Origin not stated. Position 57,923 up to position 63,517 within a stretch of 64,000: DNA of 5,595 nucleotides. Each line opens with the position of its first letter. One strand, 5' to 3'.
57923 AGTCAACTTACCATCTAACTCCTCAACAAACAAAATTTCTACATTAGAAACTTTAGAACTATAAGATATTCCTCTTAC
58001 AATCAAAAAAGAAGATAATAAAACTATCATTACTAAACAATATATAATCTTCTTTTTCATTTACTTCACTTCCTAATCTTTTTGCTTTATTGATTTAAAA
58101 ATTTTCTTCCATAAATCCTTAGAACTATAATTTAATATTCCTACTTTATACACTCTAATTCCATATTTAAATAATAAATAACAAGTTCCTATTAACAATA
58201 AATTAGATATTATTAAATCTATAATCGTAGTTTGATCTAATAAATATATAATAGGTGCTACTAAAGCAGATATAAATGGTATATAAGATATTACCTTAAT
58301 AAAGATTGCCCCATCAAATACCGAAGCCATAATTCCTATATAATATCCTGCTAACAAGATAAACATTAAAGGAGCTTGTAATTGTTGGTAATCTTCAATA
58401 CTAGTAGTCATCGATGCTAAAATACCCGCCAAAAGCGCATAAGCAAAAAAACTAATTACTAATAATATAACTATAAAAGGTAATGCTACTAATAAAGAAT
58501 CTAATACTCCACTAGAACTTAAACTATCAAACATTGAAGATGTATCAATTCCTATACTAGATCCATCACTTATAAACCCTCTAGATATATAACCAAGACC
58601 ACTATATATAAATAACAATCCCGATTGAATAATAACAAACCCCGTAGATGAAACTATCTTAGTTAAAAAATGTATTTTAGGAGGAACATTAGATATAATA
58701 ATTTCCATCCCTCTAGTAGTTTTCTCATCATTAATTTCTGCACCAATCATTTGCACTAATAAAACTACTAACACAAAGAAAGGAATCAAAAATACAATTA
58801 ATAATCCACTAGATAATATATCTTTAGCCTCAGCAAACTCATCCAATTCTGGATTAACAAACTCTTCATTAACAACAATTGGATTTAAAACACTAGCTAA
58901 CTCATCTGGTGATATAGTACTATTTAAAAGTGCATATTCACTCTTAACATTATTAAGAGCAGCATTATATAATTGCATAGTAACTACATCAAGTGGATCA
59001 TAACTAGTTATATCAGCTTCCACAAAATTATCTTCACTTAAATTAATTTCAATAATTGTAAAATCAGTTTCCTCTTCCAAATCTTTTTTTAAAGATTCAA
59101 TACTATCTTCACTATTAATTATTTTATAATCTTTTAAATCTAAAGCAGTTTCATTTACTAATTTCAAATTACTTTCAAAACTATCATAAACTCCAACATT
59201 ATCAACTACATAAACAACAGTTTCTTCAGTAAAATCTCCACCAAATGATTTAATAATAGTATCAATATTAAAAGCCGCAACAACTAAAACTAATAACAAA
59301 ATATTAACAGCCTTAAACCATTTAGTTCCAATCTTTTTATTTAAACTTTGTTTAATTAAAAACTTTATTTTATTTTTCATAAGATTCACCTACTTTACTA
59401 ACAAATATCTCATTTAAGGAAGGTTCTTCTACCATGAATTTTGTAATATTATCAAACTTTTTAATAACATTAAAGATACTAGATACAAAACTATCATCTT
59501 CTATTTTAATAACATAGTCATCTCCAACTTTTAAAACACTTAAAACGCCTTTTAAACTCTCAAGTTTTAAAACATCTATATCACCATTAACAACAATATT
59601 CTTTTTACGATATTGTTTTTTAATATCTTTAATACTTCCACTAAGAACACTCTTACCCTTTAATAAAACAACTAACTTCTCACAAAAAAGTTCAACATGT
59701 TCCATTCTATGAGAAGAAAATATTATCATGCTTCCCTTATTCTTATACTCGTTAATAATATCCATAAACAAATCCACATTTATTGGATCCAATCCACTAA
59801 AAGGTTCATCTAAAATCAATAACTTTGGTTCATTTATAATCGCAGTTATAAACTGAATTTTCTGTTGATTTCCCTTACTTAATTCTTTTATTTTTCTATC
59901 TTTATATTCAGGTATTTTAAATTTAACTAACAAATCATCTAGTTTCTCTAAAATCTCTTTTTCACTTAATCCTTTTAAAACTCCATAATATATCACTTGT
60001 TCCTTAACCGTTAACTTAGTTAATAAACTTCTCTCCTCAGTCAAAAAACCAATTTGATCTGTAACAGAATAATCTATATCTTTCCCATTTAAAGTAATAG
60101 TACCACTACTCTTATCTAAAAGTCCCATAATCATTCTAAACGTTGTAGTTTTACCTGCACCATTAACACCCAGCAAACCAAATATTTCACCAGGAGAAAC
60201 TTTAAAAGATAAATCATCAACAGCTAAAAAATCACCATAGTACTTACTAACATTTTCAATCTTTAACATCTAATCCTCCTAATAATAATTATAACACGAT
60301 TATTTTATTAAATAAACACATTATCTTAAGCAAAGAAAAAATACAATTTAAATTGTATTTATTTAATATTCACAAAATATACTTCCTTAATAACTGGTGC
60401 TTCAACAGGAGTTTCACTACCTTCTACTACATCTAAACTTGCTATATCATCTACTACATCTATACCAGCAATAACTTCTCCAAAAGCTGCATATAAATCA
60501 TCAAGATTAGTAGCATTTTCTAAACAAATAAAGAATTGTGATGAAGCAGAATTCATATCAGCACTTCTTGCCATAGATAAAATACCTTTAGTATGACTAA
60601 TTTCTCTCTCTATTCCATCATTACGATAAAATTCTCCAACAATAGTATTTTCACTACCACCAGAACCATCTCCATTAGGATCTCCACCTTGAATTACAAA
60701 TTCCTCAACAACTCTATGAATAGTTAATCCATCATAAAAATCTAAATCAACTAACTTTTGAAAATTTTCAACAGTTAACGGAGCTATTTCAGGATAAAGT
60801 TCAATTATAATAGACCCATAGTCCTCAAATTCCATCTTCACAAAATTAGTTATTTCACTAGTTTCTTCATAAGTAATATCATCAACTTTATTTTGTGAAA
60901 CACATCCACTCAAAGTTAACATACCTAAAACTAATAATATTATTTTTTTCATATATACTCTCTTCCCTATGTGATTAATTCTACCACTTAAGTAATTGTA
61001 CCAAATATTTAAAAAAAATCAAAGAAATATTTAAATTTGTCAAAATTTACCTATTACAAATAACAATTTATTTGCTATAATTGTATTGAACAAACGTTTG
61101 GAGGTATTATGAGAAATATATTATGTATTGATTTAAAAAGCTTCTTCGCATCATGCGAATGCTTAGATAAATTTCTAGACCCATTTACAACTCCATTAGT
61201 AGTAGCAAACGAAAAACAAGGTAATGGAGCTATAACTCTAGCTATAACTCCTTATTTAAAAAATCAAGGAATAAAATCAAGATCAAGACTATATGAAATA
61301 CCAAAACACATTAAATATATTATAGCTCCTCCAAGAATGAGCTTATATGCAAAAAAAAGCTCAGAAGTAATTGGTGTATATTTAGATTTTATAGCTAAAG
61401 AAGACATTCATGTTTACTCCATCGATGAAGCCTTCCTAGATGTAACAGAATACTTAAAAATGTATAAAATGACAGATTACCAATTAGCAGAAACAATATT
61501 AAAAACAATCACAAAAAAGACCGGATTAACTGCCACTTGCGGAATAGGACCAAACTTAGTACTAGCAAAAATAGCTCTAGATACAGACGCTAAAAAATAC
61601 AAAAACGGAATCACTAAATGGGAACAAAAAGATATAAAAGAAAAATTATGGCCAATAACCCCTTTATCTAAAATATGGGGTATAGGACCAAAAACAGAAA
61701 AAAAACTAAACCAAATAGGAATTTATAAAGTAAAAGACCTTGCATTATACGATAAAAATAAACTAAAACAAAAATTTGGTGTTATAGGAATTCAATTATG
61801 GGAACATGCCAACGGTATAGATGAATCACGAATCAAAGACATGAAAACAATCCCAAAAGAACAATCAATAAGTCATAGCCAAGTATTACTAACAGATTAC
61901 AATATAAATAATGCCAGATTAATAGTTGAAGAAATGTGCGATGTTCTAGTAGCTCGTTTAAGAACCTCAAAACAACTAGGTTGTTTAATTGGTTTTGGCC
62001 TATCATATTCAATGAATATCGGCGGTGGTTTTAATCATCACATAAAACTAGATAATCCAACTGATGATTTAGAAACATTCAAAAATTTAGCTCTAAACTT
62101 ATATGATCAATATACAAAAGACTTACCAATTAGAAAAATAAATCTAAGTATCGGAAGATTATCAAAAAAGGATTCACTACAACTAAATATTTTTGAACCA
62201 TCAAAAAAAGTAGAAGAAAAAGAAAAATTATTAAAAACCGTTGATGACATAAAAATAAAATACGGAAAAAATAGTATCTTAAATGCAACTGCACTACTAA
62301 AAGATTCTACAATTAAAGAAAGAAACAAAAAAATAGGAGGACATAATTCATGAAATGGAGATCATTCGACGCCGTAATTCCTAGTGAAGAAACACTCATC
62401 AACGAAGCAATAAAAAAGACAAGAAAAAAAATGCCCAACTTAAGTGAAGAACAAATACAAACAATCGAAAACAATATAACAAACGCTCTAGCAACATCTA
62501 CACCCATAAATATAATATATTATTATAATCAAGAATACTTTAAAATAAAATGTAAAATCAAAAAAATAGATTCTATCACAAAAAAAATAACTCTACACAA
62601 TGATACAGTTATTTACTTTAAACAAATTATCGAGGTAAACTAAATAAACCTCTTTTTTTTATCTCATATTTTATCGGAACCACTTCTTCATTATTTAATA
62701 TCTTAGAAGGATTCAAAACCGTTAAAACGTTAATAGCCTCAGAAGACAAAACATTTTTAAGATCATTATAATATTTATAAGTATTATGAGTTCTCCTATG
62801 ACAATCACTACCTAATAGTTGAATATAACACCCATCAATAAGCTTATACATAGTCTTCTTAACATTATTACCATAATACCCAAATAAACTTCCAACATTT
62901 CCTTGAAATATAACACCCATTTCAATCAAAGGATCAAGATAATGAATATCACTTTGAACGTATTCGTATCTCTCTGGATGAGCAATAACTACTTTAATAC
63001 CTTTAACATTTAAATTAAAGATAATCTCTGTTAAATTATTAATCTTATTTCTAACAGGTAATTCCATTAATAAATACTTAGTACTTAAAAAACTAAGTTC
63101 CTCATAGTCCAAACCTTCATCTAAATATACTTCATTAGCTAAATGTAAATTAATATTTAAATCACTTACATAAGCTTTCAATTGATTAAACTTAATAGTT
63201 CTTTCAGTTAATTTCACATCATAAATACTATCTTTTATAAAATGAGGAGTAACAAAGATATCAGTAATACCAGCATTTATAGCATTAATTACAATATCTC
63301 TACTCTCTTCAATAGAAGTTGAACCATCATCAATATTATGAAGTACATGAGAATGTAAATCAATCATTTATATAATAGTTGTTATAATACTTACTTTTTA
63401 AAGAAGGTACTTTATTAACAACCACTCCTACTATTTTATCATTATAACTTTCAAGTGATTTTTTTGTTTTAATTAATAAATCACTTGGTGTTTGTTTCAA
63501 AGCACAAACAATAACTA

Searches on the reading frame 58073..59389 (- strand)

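Call 33: search_protein_families(library=pfam, proteins=[window:58073-59389:-], max_evalue=0.0001)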
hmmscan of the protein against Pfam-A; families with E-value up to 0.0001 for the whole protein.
window:58073-59389:- (438 aa): 1 family
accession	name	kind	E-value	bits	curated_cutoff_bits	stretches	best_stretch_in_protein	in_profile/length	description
PF12698.13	ABC2_membrane_3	-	5.2e-20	72.3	31.6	1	31-405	9-342/347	ABC-2 family transporter protein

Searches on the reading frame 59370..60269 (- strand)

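Call 33: search_protein_families(library=pfam, proteins=[window:59370-60269:-], max_evalue=0.0001)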
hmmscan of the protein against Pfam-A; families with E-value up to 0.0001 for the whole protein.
window:59370-60269:- (299 aa): 3 families
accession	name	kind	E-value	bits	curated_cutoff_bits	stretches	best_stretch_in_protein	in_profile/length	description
PF00005.33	ABC_tran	-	1.5e-32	113.5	25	1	18-157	2-136/137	ABC transporter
PF13732.12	DrrA1-3_C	-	7.9e-15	55.8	27.4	1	211-293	1-81/81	ATP-binding protein DrrA1-3-like, C-terminal domain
PF13304.12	AAA_21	-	2.8e-14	54.3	27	1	108-187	219-298/304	AAA domain, putative AbiEii toxin, Type IV TA system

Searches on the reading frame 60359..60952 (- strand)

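Call 72: search_protein_families(library=pfam, proteins=[window:60359-60952:-], max_evalue=0.1)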
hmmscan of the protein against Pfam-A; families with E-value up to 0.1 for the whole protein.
window:60359-60952:- (197 aa): 2 families
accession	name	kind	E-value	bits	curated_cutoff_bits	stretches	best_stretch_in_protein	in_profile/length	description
PF00160.26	Pro_isomerase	-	4.8e-45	154.1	21.7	1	37-191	1-157/159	Cyclophilin type peptidyl-prolyl cis-trans isomerase/CLD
PF08139.17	LPAM_1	-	0.092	13.7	20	0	1-17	1-17/18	Prokaryotic membrane lipoprotein lipid attachment site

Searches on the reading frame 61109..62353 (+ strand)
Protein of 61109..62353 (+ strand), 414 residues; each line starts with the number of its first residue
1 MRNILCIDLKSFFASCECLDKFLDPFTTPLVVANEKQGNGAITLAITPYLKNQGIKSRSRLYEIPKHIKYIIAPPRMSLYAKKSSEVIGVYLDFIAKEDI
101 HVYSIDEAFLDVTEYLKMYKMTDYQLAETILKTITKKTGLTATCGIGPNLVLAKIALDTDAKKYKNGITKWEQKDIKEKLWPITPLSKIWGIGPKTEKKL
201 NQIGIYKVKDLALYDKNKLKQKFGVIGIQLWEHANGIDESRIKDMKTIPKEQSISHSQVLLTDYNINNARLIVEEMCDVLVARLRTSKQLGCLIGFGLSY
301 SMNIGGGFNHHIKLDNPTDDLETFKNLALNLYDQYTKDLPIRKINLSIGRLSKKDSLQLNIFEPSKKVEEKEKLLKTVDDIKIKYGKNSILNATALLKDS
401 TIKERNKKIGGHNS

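Call 33: search_protein_families(library=pfam, proteins=[window:61109-62353:+], max_evalue=0.0001)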
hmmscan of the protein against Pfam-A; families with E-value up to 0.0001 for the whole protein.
window:61109-62353:+ (414 aa): 4 families
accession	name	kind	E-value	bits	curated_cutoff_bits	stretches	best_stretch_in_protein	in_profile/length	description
PF00817.25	IMS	-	6.2e-30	104.5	23.2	1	7-157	1-147/148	impB/mucB/samB family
PF11799.13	IMS_C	-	1.4e-12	48.4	20.7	1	252-360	2-108/109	impB/mucB/samB family C-terminal domain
PF11798.14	IMS_HHH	-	8.6e-11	41.9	24.4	1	175-205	3-32/32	IMS family HHH motif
PF21999.2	IMS_HHH_1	-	1.3e-06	29.2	27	1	191-238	5-53/53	DNA polymerase-iota, thumb domain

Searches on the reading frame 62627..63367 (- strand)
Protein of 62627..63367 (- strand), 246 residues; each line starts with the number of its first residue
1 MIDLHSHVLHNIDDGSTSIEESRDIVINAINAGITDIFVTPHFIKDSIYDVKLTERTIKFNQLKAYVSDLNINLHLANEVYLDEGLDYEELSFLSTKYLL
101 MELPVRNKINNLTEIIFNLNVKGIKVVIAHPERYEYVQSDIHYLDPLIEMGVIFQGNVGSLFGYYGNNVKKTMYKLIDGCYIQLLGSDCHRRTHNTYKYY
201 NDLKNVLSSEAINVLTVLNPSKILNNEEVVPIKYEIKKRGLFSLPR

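Call 28: find_encoding_contigs(protein=window:62627-63367:-, flank=10000, max_places=2)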
Protein window:62627-63367:- (246 aa): no gene with exactly this product is on record in the collection.

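Call 33: search_protein_families(library=pfam, proteins=[window:62627-63367:-], max_evalue=0.0001)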
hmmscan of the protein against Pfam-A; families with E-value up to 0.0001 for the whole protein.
window:62627-63367:- (246 aa): 1 family
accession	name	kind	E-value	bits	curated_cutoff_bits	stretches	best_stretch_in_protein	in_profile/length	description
PF19567.5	CpsB_CapC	-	7.7e-41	140.5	27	1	1-224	1-233/234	Capsular polysaccharide synthesis, CpsB/CapC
